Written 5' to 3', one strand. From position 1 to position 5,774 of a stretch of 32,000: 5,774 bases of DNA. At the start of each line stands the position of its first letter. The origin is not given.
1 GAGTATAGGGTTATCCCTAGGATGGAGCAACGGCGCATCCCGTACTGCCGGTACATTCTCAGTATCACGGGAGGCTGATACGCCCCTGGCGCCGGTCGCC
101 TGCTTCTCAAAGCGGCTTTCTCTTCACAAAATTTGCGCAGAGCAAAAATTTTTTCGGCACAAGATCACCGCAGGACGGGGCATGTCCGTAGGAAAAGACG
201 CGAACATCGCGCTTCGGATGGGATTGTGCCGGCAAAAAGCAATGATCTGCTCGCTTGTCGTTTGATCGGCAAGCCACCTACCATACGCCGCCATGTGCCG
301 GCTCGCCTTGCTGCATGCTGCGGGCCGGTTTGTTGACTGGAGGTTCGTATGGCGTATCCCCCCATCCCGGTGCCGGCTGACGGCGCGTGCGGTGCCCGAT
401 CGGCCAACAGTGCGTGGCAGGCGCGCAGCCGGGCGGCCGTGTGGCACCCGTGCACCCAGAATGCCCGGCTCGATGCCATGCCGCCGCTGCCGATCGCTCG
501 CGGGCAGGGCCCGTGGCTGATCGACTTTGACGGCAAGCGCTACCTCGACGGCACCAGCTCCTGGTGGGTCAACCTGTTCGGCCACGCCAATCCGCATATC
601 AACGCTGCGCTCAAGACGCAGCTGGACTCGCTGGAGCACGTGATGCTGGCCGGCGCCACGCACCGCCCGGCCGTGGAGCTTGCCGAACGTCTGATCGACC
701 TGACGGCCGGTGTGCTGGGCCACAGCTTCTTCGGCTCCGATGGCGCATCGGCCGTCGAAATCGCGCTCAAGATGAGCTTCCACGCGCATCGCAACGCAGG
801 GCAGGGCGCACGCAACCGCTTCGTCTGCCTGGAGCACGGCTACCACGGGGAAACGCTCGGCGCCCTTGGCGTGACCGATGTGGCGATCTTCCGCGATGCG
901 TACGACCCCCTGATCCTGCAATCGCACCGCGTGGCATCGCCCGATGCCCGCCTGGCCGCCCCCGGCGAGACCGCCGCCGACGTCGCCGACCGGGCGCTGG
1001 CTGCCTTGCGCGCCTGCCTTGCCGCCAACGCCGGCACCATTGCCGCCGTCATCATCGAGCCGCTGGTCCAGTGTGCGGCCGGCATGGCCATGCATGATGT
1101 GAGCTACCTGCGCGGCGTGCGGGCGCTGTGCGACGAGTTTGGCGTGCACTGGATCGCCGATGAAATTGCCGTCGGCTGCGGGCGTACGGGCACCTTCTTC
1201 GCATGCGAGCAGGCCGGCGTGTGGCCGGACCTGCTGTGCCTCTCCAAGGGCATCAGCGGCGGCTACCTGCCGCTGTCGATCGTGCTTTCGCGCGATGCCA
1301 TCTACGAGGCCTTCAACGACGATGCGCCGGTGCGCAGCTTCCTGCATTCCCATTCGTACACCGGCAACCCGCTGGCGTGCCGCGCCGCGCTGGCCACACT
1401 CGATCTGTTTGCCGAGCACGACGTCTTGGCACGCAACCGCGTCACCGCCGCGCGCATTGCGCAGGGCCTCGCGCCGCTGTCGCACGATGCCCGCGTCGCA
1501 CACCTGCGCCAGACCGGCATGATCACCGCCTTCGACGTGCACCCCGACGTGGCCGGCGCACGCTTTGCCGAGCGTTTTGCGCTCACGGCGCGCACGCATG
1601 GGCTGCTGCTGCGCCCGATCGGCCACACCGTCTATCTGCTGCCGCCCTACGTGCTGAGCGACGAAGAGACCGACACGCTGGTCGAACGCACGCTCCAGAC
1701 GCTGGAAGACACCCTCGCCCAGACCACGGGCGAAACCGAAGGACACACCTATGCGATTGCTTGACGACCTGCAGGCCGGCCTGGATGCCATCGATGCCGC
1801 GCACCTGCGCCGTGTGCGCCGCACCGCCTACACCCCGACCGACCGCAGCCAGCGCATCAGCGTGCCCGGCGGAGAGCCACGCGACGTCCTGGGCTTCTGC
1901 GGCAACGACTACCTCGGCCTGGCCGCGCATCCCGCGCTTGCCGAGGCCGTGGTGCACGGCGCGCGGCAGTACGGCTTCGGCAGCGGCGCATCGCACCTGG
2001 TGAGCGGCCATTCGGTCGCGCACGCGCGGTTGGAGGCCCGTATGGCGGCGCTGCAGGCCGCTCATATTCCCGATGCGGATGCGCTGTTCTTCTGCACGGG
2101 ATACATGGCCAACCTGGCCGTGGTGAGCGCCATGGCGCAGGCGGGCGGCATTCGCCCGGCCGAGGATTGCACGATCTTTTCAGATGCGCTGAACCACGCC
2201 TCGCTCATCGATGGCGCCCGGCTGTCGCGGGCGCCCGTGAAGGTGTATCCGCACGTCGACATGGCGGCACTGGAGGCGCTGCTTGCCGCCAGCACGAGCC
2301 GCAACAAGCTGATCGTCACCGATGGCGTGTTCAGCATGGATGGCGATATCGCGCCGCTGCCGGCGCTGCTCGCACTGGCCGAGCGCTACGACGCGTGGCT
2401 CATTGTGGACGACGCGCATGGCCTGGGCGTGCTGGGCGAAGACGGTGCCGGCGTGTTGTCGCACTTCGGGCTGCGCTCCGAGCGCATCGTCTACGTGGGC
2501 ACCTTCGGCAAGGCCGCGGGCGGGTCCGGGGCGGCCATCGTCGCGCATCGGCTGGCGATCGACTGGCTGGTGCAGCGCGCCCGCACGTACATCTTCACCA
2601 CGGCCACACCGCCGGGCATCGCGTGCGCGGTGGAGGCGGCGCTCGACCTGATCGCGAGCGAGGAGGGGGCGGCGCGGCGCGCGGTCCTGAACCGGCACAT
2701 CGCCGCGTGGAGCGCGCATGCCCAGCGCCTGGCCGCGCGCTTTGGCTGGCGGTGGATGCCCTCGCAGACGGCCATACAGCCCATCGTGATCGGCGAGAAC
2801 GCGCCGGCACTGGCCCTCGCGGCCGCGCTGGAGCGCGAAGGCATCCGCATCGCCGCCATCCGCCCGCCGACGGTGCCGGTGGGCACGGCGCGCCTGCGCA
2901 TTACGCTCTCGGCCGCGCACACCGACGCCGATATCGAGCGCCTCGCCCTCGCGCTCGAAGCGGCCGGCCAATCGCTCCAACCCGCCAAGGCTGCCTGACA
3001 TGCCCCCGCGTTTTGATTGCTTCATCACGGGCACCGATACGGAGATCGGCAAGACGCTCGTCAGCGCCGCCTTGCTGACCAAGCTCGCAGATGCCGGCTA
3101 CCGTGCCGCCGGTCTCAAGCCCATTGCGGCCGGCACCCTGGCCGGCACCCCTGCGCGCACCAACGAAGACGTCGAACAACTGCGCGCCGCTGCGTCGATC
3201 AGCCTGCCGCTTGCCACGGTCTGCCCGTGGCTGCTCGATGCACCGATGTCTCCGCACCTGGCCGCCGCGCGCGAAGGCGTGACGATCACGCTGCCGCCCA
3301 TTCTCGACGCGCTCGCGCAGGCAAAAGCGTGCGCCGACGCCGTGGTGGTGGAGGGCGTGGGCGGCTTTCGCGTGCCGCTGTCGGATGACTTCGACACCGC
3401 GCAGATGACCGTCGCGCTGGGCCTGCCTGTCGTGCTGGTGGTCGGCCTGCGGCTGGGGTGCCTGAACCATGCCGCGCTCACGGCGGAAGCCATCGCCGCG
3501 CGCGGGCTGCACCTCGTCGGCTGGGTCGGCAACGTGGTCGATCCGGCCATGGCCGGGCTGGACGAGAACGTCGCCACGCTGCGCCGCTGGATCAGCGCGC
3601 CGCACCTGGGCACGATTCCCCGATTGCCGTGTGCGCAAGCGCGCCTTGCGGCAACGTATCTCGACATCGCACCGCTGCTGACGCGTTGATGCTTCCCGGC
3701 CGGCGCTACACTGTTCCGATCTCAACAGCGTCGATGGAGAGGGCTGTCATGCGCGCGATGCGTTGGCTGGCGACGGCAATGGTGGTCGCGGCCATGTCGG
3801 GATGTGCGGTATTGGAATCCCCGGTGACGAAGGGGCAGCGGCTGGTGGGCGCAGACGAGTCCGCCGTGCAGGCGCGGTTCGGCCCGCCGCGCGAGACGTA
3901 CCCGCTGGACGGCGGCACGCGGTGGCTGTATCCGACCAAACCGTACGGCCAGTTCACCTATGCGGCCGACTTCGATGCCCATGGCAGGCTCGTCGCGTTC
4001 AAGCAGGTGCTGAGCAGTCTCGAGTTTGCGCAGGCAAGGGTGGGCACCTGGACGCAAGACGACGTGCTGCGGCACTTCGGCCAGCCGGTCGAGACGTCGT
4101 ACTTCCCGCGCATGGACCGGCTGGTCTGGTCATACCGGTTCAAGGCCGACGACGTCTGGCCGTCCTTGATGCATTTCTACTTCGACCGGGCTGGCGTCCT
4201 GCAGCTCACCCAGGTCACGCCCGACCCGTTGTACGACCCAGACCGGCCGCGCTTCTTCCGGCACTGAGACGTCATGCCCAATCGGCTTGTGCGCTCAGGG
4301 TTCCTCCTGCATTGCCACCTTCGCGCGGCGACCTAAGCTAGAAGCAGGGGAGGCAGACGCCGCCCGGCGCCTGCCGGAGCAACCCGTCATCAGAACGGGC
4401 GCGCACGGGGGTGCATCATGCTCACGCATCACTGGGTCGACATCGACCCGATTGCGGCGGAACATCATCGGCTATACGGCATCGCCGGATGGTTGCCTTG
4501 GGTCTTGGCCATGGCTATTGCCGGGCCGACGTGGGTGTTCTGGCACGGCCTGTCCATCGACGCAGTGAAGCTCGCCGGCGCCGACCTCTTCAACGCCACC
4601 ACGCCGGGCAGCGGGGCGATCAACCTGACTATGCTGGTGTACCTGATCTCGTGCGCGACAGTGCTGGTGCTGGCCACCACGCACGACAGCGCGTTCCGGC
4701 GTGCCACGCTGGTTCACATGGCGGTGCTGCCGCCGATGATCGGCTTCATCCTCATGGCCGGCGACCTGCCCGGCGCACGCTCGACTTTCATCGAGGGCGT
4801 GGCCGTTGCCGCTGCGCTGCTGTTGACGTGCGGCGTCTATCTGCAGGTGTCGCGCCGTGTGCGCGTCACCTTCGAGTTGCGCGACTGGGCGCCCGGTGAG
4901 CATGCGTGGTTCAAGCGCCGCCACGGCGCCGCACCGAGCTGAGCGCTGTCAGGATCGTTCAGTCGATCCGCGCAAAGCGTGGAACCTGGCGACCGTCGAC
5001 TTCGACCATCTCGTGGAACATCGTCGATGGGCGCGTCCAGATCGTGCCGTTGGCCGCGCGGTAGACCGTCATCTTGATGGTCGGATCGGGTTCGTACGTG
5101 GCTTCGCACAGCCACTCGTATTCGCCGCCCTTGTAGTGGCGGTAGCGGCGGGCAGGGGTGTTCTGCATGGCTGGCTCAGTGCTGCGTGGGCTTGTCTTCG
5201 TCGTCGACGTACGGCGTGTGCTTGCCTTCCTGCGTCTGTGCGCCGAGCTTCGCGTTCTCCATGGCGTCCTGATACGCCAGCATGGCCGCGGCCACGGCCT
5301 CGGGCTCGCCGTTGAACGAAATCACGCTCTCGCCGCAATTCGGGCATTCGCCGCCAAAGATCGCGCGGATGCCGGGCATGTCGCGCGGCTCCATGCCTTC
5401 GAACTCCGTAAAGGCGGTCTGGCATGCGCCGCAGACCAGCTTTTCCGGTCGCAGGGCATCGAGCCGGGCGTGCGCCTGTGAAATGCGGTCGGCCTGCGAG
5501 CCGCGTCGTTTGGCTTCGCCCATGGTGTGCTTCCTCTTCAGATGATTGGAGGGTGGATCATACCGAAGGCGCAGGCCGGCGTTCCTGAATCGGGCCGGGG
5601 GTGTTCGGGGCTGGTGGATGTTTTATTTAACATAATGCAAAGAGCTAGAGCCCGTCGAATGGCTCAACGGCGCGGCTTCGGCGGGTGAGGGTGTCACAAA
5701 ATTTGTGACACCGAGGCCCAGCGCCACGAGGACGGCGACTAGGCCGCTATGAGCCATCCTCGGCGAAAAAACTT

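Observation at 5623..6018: Repressor ORF runs through the attachment site, so integration swaps its C-terminus (131 aa versus 156 aa)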

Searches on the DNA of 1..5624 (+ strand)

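Call 21: search_dna_similar(query=window:1-5624:+, collection=plasmids, mode=near, max_rows=15)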
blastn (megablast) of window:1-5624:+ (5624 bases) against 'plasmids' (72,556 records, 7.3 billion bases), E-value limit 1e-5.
Records with a match: 8; places in all: 8; records where one place covers at least 80% of the query: 5.
Best place of each record, by identity: 80-90% 5; 60-80% 3.
By first word of the organism name: Ralstonia 5; Cupriavidus 2; Burkholderia 1.
By predicted mobility (MOB-suite, as given by PLSDB): mobilizable 5; conjugative 2; non-mobilizable 1.
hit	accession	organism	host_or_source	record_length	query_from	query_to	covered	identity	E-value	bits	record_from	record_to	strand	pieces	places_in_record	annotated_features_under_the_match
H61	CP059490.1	Ralstonia solanacearum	Casuarina equisetifolia,plant ...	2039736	233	5535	94%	82.7%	0e+0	4625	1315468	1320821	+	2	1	bioD: dethiobiotin synthase | hypothetical protein (x3) | DUF1653 domain-containing protein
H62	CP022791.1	Ralstonia solanacearum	Solanum tuberosum,single cell,Potato ...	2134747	233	5535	94%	82.8%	0e+0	4662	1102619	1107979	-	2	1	adenosylmethionine--8-amino-7-oxononanoate transaminase | bioF: 8-amino-7-oxononanoate synthase | bioD: dethiobiotin synthase | hypothetical protein (x3) | DUF1653 domain-containing protein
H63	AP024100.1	Ralstonia solanacearum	-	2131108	233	5535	94%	82.7%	0e+0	4629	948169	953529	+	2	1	bioA: adenosylmethionine--8-amino-7-oxononanoate aminotransferase BioA | bioF: 8-amino-7-oxononanoate synthase | bioD: ATP-dependent dethiobiotin synthetase BioD | lipoprotein | hypothetical protein (x3)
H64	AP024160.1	Ralstonia solanacearum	Zingiber officinale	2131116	233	5535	94%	82.7%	0e+0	4629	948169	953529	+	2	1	bioA: adenosylmethionine--8-amino-7-oxononanoate aminotransferase BioA | bioF: 8-amino-7-oxononanoate synthase | bioD: ATP-dependent dethiobiotin synthetase BioD | lipoprotein | hypothetical protein (x3)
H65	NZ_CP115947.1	Ralstonia solanacearum MolK2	Musa sp.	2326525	243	5535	82%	83.6%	0e+0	4284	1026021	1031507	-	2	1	record has no annotation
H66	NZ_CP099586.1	Burkholderia glumae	Oryza sativa,rice panicle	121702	537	3600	54%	73.1%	0e+0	905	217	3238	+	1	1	none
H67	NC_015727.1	Cupriavidus necator N-1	soil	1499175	537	1649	20%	75.1%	9e-130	473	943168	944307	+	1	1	record has no annotation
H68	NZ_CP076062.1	Cupriavidus sp. EM10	Pure-cultured cell,sewage water sludge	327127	514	1211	12%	72.7%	2e-51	213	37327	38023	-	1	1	none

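Call 22: get_annotated_region(hit=H63, flank=4000)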
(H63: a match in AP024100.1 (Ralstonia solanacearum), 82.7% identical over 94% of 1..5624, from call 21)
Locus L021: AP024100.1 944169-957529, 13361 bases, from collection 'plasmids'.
description: Ralstonia solanacearum MAFF 211479 plasmid pMAFF211479 DNA, complete sequence
organism: Ralstonia solanacearum (NCBI taxid 305)
taxonomy: Bacteria; Pseudomonadota; Betaproteobacteria; Burkholderiales; Burkholderiaceae; Ralstonia; Ralstonia solanacearum
host: -; source: -; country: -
typing (MOB-suite, as given by PLSDB): mobilizable; relaxase MOBP
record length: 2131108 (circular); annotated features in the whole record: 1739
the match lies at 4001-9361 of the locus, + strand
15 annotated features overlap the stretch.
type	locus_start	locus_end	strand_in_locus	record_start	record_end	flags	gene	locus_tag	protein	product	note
CDS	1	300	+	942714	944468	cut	-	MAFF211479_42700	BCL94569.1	hypothetical protein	-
CDS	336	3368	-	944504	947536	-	-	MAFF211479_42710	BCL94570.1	glycosyl transferase family 51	-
CDS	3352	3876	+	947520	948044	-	-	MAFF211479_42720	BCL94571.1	hypothetical protein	-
CDS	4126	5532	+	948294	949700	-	bioA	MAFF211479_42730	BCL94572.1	adenosylmethionine--8-amino-7-oxononanoate aminotransferase BioA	-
CDS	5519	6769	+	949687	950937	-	bioF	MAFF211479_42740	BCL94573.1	8-amino-7-oxononanoate synthase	-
CDS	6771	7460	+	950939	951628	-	bioD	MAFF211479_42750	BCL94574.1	ATP-dependent dethiobiotin synthetase BioD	-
CDS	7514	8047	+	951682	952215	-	-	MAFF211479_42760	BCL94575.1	lipoprotein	-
CDS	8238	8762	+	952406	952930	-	-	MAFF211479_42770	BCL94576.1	hypothetical protein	-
CDS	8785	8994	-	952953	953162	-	-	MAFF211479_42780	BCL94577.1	hypothetical protein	-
CDS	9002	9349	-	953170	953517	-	-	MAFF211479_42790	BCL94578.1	hypothetical protein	-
CDS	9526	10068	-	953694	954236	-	-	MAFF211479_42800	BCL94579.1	hypothetical protein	-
CDS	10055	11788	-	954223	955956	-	cysI_2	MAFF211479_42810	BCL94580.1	sulfite reductase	-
CDS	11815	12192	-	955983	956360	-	cyoD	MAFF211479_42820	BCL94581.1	cytochrome o ubiquinol oxidase subunit IV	-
CDS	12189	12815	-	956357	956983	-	cyoC_2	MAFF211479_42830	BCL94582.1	cytochrome o ubiquinol oxidase subunit III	-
CDS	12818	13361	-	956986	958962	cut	cyoB_2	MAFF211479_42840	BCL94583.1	cytochrome ubiquinol oxidase subunit I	-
